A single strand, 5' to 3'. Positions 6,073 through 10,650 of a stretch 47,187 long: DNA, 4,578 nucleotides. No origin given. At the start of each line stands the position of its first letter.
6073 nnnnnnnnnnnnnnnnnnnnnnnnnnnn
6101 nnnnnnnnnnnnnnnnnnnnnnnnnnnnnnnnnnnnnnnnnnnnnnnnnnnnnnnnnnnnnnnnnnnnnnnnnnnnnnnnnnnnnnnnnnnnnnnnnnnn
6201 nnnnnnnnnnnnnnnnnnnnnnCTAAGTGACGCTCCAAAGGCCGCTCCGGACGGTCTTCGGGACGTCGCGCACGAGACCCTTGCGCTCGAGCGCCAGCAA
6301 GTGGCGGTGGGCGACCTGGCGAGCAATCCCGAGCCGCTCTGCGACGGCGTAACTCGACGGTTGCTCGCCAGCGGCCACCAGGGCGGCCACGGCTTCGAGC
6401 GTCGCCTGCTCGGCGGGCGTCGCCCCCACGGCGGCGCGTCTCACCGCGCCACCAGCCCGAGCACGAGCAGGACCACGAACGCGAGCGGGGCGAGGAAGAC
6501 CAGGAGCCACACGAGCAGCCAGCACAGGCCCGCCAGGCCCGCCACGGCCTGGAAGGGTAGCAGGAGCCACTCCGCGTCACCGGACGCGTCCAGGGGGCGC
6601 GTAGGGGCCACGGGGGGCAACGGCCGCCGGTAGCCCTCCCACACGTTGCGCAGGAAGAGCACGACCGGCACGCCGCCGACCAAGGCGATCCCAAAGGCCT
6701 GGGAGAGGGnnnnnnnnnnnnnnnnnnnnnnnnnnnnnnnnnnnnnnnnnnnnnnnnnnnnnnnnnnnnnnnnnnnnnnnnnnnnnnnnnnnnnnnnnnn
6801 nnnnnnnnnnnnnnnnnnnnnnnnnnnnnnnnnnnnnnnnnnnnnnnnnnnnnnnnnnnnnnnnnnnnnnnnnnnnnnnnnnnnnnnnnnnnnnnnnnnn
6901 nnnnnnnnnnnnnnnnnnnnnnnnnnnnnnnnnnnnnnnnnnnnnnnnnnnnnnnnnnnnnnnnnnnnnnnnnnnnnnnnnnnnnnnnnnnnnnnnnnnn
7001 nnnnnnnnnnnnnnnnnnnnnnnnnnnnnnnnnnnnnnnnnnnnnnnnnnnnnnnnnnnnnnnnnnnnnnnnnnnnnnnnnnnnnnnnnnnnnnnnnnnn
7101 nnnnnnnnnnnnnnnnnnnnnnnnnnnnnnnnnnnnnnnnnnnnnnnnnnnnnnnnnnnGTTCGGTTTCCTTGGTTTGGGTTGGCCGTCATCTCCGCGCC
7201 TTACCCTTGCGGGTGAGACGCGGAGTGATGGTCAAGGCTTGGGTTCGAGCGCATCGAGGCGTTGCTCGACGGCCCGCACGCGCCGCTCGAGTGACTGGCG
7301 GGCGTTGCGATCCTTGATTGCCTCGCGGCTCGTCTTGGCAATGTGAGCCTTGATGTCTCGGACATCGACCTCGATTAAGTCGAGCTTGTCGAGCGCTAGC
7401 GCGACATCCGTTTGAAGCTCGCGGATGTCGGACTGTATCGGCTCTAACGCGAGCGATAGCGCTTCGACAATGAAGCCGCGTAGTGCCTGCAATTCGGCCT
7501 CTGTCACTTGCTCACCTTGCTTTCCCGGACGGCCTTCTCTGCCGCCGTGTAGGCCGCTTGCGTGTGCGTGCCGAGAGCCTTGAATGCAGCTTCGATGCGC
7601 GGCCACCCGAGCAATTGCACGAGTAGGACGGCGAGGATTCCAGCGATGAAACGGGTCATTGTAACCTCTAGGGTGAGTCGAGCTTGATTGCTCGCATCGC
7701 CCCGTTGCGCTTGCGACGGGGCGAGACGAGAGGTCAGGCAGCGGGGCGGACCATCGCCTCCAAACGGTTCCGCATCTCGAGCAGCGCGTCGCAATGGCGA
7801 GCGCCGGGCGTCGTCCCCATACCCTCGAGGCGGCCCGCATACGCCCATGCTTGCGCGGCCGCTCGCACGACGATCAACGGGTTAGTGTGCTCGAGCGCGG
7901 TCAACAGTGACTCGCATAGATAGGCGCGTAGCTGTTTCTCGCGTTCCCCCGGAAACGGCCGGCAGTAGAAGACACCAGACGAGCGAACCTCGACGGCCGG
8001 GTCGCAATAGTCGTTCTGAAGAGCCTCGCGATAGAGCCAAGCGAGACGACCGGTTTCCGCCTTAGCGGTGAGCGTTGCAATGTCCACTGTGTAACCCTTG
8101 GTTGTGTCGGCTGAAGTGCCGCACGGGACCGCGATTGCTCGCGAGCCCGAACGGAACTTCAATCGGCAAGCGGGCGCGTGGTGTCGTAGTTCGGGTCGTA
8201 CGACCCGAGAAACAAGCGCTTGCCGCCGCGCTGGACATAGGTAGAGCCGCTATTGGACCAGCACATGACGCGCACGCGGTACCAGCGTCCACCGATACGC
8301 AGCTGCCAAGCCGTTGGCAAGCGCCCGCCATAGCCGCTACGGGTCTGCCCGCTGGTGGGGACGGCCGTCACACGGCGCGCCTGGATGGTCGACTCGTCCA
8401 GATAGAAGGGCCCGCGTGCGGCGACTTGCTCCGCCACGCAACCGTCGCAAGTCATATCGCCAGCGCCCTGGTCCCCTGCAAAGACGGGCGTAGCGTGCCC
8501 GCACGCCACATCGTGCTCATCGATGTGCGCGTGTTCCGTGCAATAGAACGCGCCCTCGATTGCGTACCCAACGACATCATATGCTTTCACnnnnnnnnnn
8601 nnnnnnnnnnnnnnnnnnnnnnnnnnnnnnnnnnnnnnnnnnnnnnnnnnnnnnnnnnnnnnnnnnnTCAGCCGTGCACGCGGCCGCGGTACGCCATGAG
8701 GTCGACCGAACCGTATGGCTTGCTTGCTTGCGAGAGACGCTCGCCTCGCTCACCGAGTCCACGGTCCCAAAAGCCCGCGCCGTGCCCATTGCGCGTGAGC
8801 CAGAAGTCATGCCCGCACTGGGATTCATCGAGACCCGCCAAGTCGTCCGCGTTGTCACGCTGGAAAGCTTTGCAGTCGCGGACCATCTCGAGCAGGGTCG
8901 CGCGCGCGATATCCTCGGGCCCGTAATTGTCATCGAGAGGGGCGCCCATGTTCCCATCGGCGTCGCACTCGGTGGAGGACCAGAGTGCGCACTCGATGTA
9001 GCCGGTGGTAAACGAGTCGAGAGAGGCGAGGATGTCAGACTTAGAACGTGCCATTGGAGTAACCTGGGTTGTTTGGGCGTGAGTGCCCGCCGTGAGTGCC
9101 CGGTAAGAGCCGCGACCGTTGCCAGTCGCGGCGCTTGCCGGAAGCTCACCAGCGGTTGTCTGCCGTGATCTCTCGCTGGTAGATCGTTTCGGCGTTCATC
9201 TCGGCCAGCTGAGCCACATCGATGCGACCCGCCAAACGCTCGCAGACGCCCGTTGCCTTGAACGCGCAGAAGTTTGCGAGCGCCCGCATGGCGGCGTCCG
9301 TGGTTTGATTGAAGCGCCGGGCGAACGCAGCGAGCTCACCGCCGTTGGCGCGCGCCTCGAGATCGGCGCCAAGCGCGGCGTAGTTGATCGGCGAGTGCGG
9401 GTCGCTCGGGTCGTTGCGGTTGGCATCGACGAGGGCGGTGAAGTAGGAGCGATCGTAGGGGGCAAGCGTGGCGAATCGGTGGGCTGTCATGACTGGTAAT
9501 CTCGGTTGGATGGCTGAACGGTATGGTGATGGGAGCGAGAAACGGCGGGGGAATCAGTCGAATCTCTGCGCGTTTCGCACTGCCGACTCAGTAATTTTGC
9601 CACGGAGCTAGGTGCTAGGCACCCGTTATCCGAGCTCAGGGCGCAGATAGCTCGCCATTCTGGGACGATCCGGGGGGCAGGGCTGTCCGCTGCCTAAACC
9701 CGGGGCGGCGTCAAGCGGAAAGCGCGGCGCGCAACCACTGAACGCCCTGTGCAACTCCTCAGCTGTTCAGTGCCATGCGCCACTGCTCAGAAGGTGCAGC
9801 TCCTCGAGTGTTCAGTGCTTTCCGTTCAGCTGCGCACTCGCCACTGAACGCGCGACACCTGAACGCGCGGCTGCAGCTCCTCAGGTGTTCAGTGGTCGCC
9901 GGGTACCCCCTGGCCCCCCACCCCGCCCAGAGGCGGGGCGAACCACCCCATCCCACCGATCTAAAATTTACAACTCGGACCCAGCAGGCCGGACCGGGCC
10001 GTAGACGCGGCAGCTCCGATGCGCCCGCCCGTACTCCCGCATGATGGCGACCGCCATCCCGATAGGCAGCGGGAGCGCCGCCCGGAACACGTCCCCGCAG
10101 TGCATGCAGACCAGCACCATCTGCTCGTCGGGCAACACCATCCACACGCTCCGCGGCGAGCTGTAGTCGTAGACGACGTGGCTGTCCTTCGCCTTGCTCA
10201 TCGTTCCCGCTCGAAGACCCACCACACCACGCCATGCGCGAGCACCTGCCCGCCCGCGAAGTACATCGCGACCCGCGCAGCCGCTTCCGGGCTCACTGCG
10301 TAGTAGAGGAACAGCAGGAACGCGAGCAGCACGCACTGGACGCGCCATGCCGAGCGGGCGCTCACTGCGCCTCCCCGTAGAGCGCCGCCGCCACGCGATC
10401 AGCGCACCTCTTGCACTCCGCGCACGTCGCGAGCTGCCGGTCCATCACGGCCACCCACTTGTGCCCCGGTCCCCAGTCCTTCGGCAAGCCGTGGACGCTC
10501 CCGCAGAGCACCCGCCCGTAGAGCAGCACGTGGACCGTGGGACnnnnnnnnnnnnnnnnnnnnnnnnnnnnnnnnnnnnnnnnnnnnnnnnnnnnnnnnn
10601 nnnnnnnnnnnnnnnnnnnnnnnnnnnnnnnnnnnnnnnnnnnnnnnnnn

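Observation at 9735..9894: Dense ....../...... repeat array in a 475-nt non-coding gap: LexA-box half-sites?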

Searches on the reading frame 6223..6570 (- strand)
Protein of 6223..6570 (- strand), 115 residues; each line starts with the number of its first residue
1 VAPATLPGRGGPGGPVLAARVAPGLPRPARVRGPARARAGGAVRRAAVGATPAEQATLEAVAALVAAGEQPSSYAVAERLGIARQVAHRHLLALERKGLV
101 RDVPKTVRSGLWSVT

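Call 37: search_protein_families(library=pfam, proteins=[window:6223-6570:-], max_evalue=0.01)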
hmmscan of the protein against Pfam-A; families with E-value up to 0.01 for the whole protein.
window:6223-6570:- (115 aa): 8 families
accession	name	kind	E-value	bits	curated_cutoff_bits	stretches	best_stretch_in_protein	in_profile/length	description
PF01726.22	LexA_DNA_bind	-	2.2e-05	24.6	23.7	1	66-108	21-64/65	LexA DNA binding domain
PF12840.13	HTH_20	-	7e-05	23.2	27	1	63-102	12-50/51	Helix-turn-helix domain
PF09339.16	HTH_IclR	-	7.8e-05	22.8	22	1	66-102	13-50/52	IclR helix-turn-helix domain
PF12802.13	MarR_2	-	0.00021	21.8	27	1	62-101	12-51/61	MarR family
PF13412.12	HTH_24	-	0.00034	20.5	21.9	1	76-101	23-48/48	Winged helix-turn-helix DNA-binding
PF03297.21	Ribosomal_S25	-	0.00064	20.4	28.8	1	46-106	32-92/101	S25 ribosomal protein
PF25213.1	HVO_A0261_N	-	0.0028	17.9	35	1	61-106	14-60/86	HVO_A0261 N-terminal domain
PF01978.25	TrmB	-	0.0036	17.5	25.6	1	62-105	15-57/68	Sugar-specific transcriptional regulator TrmB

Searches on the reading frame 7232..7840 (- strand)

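Call 10: search_protein_families(library=pfam, proteins=[window:7232-7840:-], max_evalue=0.01)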
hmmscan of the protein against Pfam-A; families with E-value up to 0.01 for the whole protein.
window:7232-7840:- (202 aa): 0 families

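Call 11: search_protein_families(library=phrogs, proteins=[window:7232-7840:-], max_evalue=0.01)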
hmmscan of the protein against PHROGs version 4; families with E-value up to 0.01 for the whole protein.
window:7232-7840:- (202 aa): 1 family
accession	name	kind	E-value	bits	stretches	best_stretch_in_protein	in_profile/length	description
phrog_1863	-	unknown function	0.0029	18.5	1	136-199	29-92/97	-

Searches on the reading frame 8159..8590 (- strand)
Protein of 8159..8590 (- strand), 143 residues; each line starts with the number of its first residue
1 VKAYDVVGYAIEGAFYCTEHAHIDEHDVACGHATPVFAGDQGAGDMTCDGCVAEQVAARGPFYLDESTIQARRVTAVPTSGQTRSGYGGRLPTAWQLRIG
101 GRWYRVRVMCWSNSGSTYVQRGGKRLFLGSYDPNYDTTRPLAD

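Call 10: search_protein_families(library=pfam, proteins=[window:8159-8590:-], max_evalue=0.01)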
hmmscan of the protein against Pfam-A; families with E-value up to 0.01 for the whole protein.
window:8159-8590:- (143 aa): 0 families

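Call 11: search_protein_families(library=phrogs, proteins=[window:8159-8590:-], max_evalue=0.01)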
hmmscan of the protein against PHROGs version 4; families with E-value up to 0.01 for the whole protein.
window:8159-8590:- (143 aa): 2 families
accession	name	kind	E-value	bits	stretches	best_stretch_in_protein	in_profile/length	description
phrog_3436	-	unknown function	2.6e-09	38.1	1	82-127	43-88/90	-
phrog_29957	-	unknown function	1.3e-06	29.2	1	101-129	2-30/41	-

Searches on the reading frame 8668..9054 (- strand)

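Call 38: search_protein_families(library=pfam, proteins=[window:8668-9054:-], max_evalue=0.01)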
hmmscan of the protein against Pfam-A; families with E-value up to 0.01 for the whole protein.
window:8668-9054:- (128 aa): 0 families

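Call 52: search_protein_families(library=phrogs, proteins=[window:8668-9054:-], max_evalue=0.001)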
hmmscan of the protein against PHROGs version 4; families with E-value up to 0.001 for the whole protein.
window:8668-9054:- (128 aa): 2 families
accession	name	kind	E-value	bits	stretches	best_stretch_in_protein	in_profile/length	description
phrog_1915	-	unknown function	1.9e-29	103.8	1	10-122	7-133/141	-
phrog_20867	-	unknown function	8.1e-15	56.1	1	9-120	46-173/193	-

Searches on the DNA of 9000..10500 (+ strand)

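Call 4: search_dna_similar(query=window:9400-10100:+, collection=phages, mode=distant, max_rows=30)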
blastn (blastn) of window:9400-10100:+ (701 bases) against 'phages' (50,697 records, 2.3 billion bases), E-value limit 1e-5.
No match.
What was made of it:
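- Tried and rejected: The DNA of the gap has no match in the phage collection (call 4).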

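Call 5: search_rna_families(source=window, start=9000, end=10500, threshold=evalue, max_evalue=10, show_alignments=3)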
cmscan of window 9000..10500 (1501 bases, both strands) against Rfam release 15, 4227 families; matches with E-value up to 10: 3.
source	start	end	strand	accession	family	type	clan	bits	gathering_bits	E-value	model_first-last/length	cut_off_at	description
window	9079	9163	+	RF04162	MIR9662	Gene; miRNA;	-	21.5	80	1.2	1-100/100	no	MIR9662 microRNA precursor family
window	9087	9155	-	RF04159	MIR1437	Gene; miRNA;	-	16.7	168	8.3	1-192/192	no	MIR1437 microRNA precursor family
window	9518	9576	+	RF02470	Ms_IGR-8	Gene; sRNA;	-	13.1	44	9.6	1-63/63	no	Mycobacterium sRNA Ms_IGR-8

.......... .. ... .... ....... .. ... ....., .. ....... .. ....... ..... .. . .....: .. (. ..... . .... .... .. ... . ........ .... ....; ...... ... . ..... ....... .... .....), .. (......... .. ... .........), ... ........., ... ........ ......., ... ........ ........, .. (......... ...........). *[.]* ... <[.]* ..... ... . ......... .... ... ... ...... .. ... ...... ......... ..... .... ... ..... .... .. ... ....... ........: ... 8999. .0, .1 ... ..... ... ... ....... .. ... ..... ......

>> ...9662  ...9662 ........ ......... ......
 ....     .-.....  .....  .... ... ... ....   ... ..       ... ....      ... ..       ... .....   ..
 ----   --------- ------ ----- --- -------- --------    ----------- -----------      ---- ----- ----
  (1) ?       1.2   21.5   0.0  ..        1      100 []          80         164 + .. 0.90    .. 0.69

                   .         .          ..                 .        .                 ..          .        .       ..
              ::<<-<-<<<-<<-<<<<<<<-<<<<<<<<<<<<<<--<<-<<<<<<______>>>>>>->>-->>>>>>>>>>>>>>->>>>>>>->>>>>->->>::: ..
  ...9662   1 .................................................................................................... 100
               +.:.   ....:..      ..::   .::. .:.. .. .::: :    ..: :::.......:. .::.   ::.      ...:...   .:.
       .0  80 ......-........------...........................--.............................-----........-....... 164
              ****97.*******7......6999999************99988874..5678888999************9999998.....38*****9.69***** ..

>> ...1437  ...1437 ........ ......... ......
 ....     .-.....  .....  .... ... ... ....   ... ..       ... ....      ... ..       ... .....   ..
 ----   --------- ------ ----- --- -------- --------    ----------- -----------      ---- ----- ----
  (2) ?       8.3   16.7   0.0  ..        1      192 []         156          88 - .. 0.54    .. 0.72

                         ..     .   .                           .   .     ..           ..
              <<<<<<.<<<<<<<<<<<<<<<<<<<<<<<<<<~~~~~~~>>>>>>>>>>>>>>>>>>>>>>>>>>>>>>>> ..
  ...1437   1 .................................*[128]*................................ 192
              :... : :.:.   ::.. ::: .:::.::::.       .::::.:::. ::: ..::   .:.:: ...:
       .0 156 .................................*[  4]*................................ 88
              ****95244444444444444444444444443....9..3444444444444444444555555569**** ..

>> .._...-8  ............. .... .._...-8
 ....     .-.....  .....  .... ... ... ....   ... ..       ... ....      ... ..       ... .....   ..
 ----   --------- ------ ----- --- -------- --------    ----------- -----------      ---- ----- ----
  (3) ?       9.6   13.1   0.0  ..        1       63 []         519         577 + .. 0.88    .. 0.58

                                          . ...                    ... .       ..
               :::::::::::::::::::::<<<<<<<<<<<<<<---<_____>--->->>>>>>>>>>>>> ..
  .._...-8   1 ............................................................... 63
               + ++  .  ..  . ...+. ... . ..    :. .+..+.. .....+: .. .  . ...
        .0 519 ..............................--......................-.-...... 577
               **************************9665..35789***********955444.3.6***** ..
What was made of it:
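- On Structured RNA family: There is no Rfam match below E = 1 in 9000-10500 (call 5).
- There is no Rfam match (call 5).
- Tried and rejected: Rfam scan at a permissive threshold gave only chance hits (call 5).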

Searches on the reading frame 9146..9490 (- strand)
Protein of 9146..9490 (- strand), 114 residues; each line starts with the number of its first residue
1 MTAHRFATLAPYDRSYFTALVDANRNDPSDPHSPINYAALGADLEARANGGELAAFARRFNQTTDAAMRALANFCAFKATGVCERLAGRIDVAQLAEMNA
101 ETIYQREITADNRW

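Call 10: search_protein_families(library=pfam, proteins=[window:9146-9490:-], max_evalue=0.01)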
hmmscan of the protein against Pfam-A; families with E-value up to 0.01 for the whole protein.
window:9146-9490:- (114 aa): 0 families

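Call 11: search_protein_families(library=phrogs, proteins=[window:9146-9490:-], max_evalue=0.01)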
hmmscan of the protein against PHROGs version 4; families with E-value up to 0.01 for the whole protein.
window:9146-9490:- (114 aa): 0 families

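Call 16: find_related_loci(query=window:9146-9490:-, collection=viral_contigs, flank=4000)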
Query window:9146-9490:- (114 aa) in viral_contigs; peptide patterns used: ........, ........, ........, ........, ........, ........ (x = any residue, [..] = any of these).
5 stretches matched a pattern, but none encodes a relative of the query by tblastn (E <= 1e-3).

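Call 19: find_homologous_proteins(query=window:9146-9490:-)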
Query window:9146-9490:- (114 aa): 14 proteins with E <= 0.001 among 32 candidates.
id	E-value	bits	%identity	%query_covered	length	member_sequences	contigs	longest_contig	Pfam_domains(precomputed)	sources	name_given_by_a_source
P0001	3.8e-69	247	100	100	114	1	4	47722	-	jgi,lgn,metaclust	metaclust:\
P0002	6.3e-51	189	83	90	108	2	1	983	-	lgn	-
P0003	2.5e-50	187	78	100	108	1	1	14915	-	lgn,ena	-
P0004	2.8e-49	184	76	100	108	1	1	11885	-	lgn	-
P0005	1.4e-47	178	80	90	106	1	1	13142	-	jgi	jgi:hypothetical protein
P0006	5.4e-46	173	77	91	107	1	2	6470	-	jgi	jgi:hypothetical protein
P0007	1.6e-43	165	70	100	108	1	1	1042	-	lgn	-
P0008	2.0e-43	165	69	100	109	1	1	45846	-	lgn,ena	-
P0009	4.4e-43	164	73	91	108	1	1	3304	-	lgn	-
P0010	2.8e-39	151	72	90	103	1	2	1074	-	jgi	jgi:hypothetical protein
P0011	3.9e-38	148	79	81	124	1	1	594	-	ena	-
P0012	4.9e-33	131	65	89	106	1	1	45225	-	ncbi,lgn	-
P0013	6.1e-27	112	66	76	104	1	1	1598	-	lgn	-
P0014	1.2e-26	111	89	54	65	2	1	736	-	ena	-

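Call 20: find_encoding_contigs(protein=P0003, flank=3000, max_places=3)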
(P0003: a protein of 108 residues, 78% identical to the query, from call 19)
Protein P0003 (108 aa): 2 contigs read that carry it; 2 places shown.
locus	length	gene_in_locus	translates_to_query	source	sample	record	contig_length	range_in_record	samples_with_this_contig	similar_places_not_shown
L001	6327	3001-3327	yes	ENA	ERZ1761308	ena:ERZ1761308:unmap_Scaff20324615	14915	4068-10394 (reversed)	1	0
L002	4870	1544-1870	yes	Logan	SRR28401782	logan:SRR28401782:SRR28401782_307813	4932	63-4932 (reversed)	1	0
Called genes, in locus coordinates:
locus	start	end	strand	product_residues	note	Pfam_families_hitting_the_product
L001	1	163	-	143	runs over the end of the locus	-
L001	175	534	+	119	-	-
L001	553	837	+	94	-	-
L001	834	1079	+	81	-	-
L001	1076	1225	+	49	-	-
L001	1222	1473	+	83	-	-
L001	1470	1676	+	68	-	-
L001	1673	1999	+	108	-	-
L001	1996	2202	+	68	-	-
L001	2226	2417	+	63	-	-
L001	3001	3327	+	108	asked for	-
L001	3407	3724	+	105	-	-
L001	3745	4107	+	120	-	-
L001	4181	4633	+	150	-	-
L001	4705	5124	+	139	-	-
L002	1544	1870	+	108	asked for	-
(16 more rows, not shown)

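Call 21: find_encoding_contigs(protein=P0004, flank=3000, max_places=3)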
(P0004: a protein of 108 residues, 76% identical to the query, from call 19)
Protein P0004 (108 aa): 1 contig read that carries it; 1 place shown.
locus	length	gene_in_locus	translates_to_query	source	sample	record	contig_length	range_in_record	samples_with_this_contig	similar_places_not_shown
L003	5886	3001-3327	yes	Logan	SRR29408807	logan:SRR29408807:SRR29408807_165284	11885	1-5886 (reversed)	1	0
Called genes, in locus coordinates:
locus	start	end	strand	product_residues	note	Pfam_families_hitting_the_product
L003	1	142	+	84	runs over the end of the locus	-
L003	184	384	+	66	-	-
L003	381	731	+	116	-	-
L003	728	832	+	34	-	-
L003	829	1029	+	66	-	-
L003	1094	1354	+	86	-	-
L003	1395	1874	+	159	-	-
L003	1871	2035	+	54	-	-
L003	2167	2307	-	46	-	-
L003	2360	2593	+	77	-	-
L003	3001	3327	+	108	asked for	-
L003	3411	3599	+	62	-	-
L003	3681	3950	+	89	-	-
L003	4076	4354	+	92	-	-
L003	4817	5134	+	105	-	-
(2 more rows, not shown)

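Call 22: find_encoding_contigs(protein=P0008, flank=3000, max_places=3)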
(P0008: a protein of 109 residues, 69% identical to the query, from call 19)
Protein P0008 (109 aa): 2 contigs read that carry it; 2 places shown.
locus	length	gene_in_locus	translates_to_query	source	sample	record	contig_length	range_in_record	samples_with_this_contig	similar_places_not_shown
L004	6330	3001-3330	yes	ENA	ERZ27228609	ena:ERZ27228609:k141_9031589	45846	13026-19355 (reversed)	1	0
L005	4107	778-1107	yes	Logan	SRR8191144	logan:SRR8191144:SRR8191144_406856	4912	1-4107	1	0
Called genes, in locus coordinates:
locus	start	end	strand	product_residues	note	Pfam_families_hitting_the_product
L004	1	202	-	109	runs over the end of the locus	-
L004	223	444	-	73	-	-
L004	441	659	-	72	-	-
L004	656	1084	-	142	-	-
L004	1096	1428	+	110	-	-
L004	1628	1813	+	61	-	-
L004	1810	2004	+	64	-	-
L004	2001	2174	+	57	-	-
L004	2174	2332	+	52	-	-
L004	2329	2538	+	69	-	-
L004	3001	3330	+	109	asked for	-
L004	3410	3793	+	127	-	-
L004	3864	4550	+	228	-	-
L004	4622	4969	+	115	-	-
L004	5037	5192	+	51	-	-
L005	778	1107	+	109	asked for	-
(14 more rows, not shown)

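Call 23: find_encoding_contigs(protein=P0012, flank=3000, max_places=3)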
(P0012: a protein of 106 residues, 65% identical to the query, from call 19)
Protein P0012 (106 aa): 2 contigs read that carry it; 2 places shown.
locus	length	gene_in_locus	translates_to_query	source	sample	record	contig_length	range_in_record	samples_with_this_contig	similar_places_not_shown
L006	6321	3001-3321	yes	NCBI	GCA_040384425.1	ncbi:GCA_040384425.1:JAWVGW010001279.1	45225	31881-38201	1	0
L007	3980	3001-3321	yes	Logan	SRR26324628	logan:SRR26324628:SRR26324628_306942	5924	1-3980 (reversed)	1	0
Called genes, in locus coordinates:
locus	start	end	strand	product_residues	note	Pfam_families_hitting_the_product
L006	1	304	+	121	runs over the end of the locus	-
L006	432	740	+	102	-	-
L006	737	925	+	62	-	-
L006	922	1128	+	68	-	-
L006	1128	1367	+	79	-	-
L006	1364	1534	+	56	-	-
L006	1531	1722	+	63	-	-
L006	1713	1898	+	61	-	-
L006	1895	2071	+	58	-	-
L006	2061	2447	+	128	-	-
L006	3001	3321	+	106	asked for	-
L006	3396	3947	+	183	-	-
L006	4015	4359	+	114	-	-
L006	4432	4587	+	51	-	-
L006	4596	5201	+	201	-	-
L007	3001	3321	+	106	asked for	-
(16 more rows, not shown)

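Call 28: find_related_loci(query=A1, collection=metagenome_contigs, flank=2500)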
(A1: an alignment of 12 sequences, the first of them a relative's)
Query A1 (114 aa) in metagenome_contigs; peptide patterns used: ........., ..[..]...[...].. (x = any residue, [..] = any of these).
217 stretches matched a pattern; 1 encode a relative of the query (tblastn E <= 1e-3); 1 distinct loci.
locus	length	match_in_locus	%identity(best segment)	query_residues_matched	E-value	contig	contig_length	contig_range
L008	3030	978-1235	55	28-114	4e-28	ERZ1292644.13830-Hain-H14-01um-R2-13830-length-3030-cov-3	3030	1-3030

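Call 29: find_related_loci(query=A1, collection=genome_contigs, flank=2500)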
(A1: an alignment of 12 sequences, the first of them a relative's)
Query A1 (114 aa) in genome_contigs; peptide patterns used: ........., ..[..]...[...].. (x = any residue, [..] = any of these).
127 stretches matched a pattern, but none encodes a relative of the query by tblastn (E <= 1e-3).

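Call 30: find_encoding_contigs(protein=P0005, flank=3000, max_places=2)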
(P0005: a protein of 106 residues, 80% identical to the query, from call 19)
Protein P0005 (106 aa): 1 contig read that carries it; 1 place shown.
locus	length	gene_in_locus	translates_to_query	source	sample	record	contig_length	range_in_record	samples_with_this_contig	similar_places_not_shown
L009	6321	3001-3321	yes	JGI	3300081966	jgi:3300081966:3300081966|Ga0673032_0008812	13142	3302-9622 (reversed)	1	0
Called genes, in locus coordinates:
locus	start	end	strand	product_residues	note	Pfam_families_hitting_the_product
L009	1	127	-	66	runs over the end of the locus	-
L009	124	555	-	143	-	-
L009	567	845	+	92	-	-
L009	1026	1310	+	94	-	-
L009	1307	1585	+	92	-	-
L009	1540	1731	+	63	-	-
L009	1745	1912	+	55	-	-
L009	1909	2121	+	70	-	-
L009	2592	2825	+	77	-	-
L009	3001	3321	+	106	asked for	-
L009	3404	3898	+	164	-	-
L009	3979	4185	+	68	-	-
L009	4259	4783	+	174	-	-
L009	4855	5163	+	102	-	-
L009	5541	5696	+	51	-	-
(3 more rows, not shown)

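Call 31: find_encoding_contigs(protein=P0006, flank=3000, max_places=2)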
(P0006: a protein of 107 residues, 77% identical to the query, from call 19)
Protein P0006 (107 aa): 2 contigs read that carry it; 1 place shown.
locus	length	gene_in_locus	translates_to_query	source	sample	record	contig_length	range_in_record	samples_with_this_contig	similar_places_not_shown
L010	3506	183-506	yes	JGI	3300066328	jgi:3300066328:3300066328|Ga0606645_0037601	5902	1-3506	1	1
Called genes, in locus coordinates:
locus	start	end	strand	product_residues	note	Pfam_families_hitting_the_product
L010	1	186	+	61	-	?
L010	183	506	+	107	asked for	-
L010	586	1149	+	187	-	-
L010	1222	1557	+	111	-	-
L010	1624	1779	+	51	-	-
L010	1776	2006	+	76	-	-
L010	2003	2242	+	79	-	-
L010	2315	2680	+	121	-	-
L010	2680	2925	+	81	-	-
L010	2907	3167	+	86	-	PF12802:MarR_2 (weak), PF13545:HTH_Crp_2 (weak)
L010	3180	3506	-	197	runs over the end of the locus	PF00092:VWA, PF13519:VWA_2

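Call 32: find_encoding_contigs(protein=P0009, flank=3000, max_places=2)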
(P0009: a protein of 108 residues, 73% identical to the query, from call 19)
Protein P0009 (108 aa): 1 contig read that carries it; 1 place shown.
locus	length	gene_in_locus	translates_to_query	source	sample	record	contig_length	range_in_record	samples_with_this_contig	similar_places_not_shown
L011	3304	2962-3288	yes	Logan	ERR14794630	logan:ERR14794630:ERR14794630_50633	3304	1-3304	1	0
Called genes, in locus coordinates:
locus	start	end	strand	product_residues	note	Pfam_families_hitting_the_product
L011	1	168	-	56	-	?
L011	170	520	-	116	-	-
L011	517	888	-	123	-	PF24240:DUF7448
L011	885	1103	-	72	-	-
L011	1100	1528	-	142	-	-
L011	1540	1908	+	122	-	-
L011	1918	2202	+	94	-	-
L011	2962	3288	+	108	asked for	-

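Call 33: find_encoding_contigs(protein=P0001, flank=1000, max_places=4)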
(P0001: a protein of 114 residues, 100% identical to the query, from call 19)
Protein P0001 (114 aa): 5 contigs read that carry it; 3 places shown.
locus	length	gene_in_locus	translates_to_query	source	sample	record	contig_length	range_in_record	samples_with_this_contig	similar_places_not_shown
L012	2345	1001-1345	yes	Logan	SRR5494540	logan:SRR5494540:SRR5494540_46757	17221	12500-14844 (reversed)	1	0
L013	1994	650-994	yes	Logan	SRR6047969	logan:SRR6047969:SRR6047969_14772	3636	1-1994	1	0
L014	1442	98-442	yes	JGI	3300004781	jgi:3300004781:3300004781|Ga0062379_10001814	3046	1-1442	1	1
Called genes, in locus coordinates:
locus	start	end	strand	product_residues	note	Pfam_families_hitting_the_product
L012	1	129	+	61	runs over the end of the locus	-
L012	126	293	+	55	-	-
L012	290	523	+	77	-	-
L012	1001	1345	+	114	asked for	-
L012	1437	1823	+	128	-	-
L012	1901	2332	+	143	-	-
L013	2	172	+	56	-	?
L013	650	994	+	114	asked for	-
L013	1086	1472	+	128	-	-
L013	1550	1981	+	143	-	-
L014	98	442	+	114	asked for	-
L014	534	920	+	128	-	-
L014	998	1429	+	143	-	-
